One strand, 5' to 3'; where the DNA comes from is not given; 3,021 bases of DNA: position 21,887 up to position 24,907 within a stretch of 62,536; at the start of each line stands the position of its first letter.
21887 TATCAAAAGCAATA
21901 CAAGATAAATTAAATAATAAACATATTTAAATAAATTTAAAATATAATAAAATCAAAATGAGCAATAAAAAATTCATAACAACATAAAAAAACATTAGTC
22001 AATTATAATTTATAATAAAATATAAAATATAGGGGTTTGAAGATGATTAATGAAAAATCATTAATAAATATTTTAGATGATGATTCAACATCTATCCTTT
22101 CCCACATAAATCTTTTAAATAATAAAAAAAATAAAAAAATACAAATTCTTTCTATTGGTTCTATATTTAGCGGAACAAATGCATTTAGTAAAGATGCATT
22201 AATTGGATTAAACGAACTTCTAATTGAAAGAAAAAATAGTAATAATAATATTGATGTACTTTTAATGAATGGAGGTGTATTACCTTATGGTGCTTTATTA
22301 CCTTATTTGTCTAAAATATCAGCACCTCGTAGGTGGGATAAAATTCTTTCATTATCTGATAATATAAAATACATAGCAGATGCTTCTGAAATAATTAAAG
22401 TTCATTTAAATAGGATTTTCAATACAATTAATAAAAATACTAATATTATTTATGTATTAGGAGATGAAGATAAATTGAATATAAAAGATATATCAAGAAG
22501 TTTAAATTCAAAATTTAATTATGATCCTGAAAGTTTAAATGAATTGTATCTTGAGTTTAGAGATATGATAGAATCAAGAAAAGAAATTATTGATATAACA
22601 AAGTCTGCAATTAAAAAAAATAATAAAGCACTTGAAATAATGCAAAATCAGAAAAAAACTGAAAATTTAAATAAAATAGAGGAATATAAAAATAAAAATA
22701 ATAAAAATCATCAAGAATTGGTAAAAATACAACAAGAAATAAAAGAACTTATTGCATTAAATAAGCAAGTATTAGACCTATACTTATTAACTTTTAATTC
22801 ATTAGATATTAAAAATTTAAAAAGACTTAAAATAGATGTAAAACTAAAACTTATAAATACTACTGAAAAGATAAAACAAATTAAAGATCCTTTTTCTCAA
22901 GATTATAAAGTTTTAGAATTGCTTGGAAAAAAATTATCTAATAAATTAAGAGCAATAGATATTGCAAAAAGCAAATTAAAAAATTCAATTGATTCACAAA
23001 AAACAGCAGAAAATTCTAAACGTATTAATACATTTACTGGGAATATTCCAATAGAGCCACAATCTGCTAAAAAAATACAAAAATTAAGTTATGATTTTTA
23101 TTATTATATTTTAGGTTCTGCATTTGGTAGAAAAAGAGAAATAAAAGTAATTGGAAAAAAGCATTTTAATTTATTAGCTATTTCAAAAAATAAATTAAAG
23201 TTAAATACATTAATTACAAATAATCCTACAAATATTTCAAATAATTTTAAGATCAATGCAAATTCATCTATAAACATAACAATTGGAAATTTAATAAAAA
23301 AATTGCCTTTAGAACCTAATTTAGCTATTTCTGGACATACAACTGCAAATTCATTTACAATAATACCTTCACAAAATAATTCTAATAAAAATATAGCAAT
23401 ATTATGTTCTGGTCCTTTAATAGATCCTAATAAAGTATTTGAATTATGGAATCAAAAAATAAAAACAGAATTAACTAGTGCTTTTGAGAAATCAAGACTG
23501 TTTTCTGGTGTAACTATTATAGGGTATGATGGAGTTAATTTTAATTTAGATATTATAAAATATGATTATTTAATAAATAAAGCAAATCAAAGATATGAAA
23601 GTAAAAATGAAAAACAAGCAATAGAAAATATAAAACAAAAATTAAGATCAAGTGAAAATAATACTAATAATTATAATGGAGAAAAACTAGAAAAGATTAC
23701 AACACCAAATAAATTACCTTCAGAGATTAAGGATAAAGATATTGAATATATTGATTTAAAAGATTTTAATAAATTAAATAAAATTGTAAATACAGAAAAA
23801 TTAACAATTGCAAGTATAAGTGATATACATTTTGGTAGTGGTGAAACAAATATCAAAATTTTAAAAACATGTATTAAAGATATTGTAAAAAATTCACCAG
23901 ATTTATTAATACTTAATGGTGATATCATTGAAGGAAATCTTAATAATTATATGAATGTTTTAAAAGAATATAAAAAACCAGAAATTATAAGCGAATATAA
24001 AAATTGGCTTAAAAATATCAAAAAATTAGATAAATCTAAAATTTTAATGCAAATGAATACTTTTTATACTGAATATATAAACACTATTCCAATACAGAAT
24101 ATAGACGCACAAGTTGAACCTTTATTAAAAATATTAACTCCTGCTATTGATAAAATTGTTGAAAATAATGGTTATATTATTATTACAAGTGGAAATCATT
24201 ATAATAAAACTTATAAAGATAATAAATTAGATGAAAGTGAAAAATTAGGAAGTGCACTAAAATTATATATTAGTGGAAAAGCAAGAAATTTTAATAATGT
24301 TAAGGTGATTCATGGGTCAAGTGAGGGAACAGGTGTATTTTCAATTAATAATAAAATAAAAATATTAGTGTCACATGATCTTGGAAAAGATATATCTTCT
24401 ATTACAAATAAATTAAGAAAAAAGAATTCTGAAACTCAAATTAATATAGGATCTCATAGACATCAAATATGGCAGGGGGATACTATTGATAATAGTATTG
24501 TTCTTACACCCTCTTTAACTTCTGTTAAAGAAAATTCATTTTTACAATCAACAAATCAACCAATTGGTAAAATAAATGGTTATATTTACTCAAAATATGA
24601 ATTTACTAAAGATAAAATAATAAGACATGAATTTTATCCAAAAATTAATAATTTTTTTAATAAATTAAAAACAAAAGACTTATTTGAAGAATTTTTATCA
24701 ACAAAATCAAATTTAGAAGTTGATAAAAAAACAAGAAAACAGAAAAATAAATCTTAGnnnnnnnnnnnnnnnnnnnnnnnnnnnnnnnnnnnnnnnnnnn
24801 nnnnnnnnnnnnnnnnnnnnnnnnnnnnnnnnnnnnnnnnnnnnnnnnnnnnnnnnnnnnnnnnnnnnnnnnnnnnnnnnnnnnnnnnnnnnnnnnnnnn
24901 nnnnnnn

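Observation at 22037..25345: Unrecognised two-gene module: tandem metallophosphoesterase (dead copy + live copy + coiled coil) abutting a PD-(D/E)xK-like protein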

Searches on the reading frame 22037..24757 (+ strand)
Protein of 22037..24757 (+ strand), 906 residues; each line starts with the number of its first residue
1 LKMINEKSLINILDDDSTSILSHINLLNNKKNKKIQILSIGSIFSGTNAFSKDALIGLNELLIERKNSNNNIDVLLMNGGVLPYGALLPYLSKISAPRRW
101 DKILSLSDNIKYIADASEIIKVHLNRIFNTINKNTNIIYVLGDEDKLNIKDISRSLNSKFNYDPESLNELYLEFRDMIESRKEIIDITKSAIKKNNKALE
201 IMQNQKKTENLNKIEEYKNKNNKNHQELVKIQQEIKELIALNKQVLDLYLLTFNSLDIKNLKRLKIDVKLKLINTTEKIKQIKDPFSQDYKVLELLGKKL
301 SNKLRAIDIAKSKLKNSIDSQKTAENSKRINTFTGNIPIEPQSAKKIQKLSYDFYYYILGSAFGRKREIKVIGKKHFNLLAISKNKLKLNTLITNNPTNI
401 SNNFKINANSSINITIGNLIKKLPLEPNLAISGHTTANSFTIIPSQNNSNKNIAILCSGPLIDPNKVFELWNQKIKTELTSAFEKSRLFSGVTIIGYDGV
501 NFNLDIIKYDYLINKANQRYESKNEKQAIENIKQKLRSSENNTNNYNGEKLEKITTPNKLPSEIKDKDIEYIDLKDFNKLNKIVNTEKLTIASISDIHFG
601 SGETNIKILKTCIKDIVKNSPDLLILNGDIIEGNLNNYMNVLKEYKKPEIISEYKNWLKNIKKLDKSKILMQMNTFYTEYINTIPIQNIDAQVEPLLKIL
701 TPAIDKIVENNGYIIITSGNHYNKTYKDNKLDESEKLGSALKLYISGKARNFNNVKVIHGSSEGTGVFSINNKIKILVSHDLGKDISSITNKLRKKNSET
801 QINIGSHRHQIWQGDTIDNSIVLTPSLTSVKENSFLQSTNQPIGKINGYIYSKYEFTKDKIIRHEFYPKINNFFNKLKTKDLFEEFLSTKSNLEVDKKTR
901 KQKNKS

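Call 3: search_protein_families(library=pfam, proteins=[window:22037-24757:+], max_evalue=1)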
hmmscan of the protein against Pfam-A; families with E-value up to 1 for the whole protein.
window:22037-24757:+ (906 aa): 3 families
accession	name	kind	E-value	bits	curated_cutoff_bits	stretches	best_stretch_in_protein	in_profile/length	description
PF00149.33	Metallophos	-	5.8e-06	27.3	21.5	1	590-652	2-45/191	Calcineurin-like phosphoesterase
PF16525.10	MHB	-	0.23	12.1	27.4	1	195-237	29-71/77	Haemophore, haem-binding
PF05579.19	Peptidase_S32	-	0.29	10.8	24.7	1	738-790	89-142/297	Equine arteritis virus serine endopeptidase S32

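Call 4: search_protein_families(library=ncbifam, proteins=[window:22037-24757:+], max_evalue=1)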
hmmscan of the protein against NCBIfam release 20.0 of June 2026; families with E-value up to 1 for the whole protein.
window:22037-24757:+ (906 aa): 1 family
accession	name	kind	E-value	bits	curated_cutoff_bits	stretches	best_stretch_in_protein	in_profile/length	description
NF008460.0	PRK11340.1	equivalog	0.1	12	188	1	585-643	46-107/271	phosphodiesterase YaeI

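Call 5: find_homologous_proteins(query=window:22037-24757:+, max_evalue=0.001)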
Query window:22037-24757:+ (906 aa): 6 proteins with E <= 0.001 among 8000 candidates.
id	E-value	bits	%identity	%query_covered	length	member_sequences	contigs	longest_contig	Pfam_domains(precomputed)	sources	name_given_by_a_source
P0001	0.0e+0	1908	100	100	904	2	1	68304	PF00149.34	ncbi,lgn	-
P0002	0.0e+0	1711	89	100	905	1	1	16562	PF00149.34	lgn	-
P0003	0.0e+0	1401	73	99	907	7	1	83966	-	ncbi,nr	ncbi:hypothetical protein M1278_02900 [Candidatus Marsarchaeota archaeon]|nr:hypothetical protein [C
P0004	5.5e-271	920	52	99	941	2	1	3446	PF00149.34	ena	-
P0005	1.5e-269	915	51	99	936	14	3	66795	-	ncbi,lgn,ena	-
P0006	8.5e-267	906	49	99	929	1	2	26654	-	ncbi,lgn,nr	ncbi:MAG: hypothetical protein M1331_00780 [Candidatus Marsarchaeota archaeon]|nr:hypothetical prote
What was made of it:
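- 22043..24757 (+): Large protein gene ('BIG'), 904 aa from ATG 22043. The mechanical ORF starts at TTG 22037 and gives 906 aa; residue numbers in this report use the 906-aa frame. The database gene call is 904 aa (P0001, call 5).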

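Call 6: search_solved_structures(query=window:22037-24757:+, max_evalue=10, show_alignments=3)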
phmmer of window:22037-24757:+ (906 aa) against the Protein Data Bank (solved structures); distinct sequences matched with E-value up to 10: 0.
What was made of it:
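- Tried and rejected: phmmer and hmmsearch against PDB sequences found nothing for the single large protein (call 6).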

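Call 11: find_encoding_contigs(protein=P0003, flank=6000, max_places=3)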
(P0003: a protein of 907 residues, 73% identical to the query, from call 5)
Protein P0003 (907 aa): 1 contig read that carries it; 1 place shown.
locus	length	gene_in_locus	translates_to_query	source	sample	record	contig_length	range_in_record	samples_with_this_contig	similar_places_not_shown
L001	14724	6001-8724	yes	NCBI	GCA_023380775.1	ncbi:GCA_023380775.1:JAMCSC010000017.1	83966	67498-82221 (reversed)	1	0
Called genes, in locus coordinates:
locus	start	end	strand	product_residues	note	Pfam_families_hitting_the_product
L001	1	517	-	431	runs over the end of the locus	PF00437:T2SSE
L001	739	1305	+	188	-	PF01193:RNA_pol_L, PF01000:RNA_pol_A_bac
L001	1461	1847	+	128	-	PF00828:Ribosomal_L27A (faint)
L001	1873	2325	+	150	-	PF00572:Ribosomal_L13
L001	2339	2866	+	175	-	PF00380:Ribosomal_S9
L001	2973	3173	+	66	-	PF01194:RNA_pol_N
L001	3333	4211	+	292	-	PF00318:Ribosomal_S2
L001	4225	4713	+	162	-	-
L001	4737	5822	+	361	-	PF01070:FMN_dh, PF01645:Glu_synthase (weak)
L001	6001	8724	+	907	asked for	-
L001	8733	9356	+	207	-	-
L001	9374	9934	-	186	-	PF08704:GCD14, PF00398:RrnaAD (faint), PF02475:TRM5-TYW2_MTfase, PF06325:PrmA (weak), PF13847:Methyltransf_31, PF08241:Methyltransf_11, PF13649:Methyltransf_25 (weak)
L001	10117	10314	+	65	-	-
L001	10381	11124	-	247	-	PF00005:ABC_tran, PF13304:AAA_21 (faint)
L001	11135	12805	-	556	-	PF00528:BPD_transp_1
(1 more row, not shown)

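Call 12: find_encoding_contigs(protein=P0005, flank=6000, max_places=3)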
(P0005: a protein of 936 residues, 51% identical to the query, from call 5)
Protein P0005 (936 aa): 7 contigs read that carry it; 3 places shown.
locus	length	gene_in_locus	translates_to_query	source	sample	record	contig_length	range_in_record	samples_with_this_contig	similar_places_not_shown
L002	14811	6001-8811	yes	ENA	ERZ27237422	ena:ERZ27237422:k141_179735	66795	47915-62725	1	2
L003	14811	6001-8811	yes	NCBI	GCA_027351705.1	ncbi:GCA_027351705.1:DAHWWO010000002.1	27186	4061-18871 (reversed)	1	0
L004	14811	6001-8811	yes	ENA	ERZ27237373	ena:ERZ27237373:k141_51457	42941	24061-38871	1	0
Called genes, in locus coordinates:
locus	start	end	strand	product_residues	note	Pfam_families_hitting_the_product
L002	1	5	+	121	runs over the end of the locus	-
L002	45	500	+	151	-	PF00572:Ribosomal_L13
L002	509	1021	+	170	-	PF00380:Ribosomal_S9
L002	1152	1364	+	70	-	-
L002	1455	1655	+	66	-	PF01194:RNA_pol_N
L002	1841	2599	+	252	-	PF00318:Ribosomal_S2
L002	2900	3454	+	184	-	-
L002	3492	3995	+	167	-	-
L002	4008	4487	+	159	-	-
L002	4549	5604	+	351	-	PF00478:IMPDH (faint), PF01070:FMN_dh, PF01645:Glu_synthase (weak)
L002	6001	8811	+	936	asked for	-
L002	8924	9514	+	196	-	-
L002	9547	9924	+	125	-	-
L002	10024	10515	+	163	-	PF05175:MTS, PF06325:PrmA, PF13649:Methyltransf_25 (faint)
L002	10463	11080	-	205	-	PF08704:GCD14, PF01135:PCMT (weak), PF00398:RrnaAD (weak), PF02475:TRM5-TYW2_MTfase, PF06325:PrmA (weak), PF13847:Methyltransf_31, PF08241:Methyltransf_11, PF13649:Methyltransf_25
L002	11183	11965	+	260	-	-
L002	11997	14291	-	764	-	PF01751:Toprim, PF01131:Topoisom_bac, PF01396:Zn_ribbon_Top1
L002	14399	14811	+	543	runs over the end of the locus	PF00528:BPD_transp_1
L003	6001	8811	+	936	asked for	-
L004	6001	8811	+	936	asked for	-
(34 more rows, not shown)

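Call 13: find_encoding_contigs(protein=P0006, flank=6000, max_places=3)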
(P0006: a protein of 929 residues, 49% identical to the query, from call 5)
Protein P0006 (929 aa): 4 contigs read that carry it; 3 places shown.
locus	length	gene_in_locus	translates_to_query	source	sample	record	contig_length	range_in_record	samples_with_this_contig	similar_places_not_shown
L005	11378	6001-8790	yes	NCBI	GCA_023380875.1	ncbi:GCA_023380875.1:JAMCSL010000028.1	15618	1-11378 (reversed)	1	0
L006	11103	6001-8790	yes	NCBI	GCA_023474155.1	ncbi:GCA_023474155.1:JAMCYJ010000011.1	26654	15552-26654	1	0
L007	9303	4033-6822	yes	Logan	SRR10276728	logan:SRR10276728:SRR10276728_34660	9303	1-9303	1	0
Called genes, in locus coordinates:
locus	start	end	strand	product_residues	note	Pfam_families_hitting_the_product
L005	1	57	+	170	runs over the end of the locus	PF00380:Ribosomal_S9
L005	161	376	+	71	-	-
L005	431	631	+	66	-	PF01194:RNA_pol_N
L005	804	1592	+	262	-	PF00318:Ribosomal_S2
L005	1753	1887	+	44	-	PF09853:DUF2080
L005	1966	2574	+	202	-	-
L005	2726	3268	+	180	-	-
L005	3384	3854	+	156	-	-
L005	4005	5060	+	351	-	PF01070:FMN_dh, PF01645:Glu_synthase (weak)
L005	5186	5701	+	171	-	-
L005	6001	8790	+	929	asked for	-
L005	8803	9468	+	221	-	-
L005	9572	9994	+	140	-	-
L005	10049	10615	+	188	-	PF05175:MTS, PF06325:PrmA, PF13847:Methyltransf_31 (weak), PF13649:Methyltransf_25 (weak)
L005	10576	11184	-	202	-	PF08704:GCD14, PF01135:PCMT (weak), PF00398:RrnaAD (weak), PF02475:TRM5-TYW2_MTfase, PF06325:PrmA (weak), PF13847:Methyltransf_31, PF08241:Methyltransf_11, PF13649:Methyltransf_25 (weak)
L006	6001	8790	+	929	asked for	-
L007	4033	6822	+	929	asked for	-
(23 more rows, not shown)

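Call 17: search_protein_families(library=pfam, alignment_id=A1, max_evalue=1)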
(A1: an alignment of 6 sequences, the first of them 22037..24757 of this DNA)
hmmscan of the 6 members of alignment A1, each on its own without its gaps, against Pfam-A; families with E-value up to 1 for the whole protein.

A. member 1, window:22037-24757:+ (906 aa): 3 families
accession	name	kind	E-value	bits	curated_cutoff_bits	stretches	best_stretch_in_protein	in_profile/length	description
PF00149.33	Metallophos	-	5.8e-06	27.3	21.5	1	590-652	2-45/191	Calcineurin-like phosphoesterase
PF16525.10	MHB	-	0.23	12.1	27.4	1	195-237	29-71/77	Haemophore, haem-binding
PF05579.19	Peptidase_S32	-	0.29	10.8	24.7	1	738-790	89-142/297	Equine arteritis virus serine endopeptidase S32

B. families by the number of members that match (of 6 scanned): 8 families
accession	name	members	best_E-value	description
PF00149.33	Metallophos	5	1.1e-07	Calcineurin-like phosphoesterase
PF14582.11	Metallophos_3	3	0.018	Metallophosphoesterase, calcineurin superfamily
PF06135.17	IreB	2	0.038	IreB regulatory phosphoprotein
PF16525.10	MHB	2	0.22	Haemophore, haem-binding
PF12850.12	Metallophos_2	1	0.0014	Calcineurin-like phosphoesterase superfamily domain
PF16486.11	ArgoN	1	0.018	N-terminal domain of argonaute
PF05579.19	Peptidase_S32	1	0.29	Equine arteritis virus serine endopeptidase S32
PF21482.3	KH_GLD-3_2nd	1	0.99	GLD-3 2nd KH domain (aka KH3)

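Call 29: search_protein_families(library=padloc, proteins=[window:22037-24757:+, P0005, L002:8924-9514:+, L005:8803-9468:+], max_evalue=1)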
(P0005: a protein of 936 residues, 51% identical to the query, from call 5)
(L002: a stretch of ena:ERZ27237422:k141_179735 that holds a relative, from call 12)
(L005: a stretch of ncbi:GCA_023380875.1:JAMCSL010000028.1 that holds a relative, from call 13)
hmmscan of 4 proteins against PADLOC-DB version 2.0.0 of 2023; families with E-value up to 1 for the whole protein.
window:22037-24757:+ (906 aa): 0 families

P0005 (936 aa): 0 families

L002:8924-9514:+ (196 aa): 0 families

L005:8803-9468:+ (221 aa): 1 family
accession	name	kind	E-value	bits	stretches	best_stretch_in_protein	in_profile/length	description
PDLC03904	NsnC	-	0.0014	16.2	1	33-163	96-214/312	-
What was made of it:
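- One small-protein homologue hits NsnC (Menshen) weakly at E 0.0014 (call 29).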

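Call 30: search_protein_families(library=phrogs, proteins=[window:22037-24757:+, P0005, L002:8924-9514:+, L005:8803-9468:+], max_evalue=1)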
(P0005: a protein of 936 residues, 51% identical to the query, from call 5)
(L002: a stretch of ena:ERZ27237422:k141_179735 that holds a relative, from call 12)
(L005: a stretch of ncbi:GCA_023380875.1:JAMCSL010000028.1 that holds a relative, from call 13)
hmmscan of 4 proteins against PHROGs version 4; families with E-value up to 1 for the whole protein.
window:22037-24757:+ (906 aa): 1 family
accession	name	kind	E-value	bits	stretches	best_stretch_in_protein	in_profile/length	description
phrog_7339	-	DNA, RNA and nucleotide metabolism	4.4e-08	33.8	1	585-640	26-81/263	DNA repair exonuclease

P0005 (936 aa): 2 families
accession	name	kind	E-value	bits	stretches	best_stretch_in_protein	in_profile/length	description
phrog_7339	-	DNA, RNA and nucleotide metabolism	7.6e-11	42.8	2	623-675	29-81/263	DNA repair exonuclease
phrog_3007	-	DNA, RNA and nucleotide metabolism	0.059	14.1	0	732-789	55-116/190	RusA-like Holliday junction resolvase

L002:8924-9514:+ (196 aa): 0 families

L005:8803-9468:+ (221 aa): 1 family
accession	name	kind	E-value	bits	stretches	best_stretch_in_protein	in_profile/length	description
phrog_17348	-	unknown function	0.4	11.8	0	34-177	19-164/164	-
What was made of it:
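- Closest known: Mre11 / SbcD nucleases. Same: There is also a PHROG 'DNA repair exonuclease' hit (call 30).
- PHROG 'DNA repair exonuclease', E 4e-8 to 8e-11 (call 30).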

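Call 46: search_protein_representatives(alignment_id=A1)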
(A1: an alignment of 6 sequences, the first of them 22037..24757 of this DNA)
Query: 6 sequences, 928 profile positions. Proteins with E-value up to 0.001 (for the whole library): 94; up to 1e-10: 65; up to 1e-30: 37. The best 94 are listed.
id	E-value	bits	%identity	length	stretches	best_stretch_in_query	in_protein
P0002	0.0e+00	1643.1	-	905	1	1-925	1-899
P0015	3.3e-197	674.0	-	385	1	1-384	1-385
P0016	9.5e-118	411.0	-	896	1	29-923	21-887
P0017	5.1e-89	316.0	-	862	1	32-885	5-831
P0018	7.1e-85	302.2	-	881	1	34-923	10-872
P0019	3.9e-84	299.8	-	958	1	32-915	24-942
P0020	4.4e-72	259.9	-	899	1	36-893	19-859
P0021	6.5e-65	236.2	-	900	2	570-919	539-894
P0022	4.2e-63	230.2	-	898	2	29-503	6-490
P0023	1.2e-62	228.8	-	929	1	103-883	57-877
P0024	5.9e-60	219.8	-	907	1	35-876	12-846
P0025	5.9e-60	219.8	-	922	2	434-908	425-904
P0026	6.0e-60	219.8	-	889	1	33-915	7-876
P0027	4.3e-59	216.9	-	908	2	34-672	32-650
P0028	2.5e-57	211.1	-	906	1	35-896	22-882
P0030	8.7e-51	189.4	-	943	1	25-814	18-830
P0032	8.5e-47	176.2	-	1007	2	311-852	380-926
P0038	9.5e-41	156.2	-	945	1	32-895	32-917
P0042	8.4e-39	149.8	-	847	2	434-843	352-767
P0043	3.7e-38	147.6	-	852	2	291-790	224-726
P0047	1.2e-32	129.4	-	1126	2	340-815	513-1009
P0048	1.8e-32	128.8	-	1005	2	225-765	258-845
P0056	3.3e-26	108.1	-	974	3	35-252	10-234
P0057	8.0e-26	106.8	-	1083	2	212-914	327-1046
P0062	1.6e-21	92.6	-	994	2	424-836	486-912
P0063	5.5e-21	90.8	-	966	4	707-852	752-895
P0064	7.4e-21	90.4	-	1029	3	608-767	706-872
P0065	4.2e-19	84.6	-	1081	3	36-255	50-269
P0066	2.3e-18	82.1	-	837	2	592-835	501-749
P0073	1.1e-12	63.4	-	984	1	39-806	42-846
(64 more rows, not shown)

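Call 50: search_protein_families(library=pfam, alignment_id=A4, max_evalue=0.01)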
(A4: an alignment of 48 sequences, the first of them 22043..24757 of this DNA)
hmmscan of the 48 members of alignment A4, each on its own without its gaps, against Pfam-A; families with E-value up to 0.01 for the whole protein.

A. member 1, window:22043-24757:+ (904 aa): 1 family
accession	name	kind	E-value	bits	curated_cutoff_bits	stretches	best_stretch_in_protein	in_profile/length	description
PF00149.33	Metallophos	-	6e-06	27.3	21.5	1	588-650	2-45/191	Calcineurin-like phosphoesterase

B. families by the number of members that match (of 48 scanned): 6 families
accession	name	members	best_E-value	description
PF00149.33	Metallophos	17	1.2e-10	Calcineurin-like phosphoesterase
PF12850.12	Metallophos_2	12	1.1e-06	Calcineurin-like phosphoesterase superfamily domain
PF19220.6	Rod_CreS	1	0.003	Crescentin, rod domain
PF14362.11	DUF4407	1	0.0041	Domain of unknown function (DUF4407)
PF23735.1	KIF9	1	0.0042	Kinesin-like protein KIF9 domain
PF14282.11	FlxA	1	0.0098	FlxA-like protein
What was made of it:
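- On Calcineurin-like metallophosphoesterase superfamily (PF00149): C-terminal domain: 17 of 48 family members hit PF00149 and 12 hit PF12850 (call 50).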
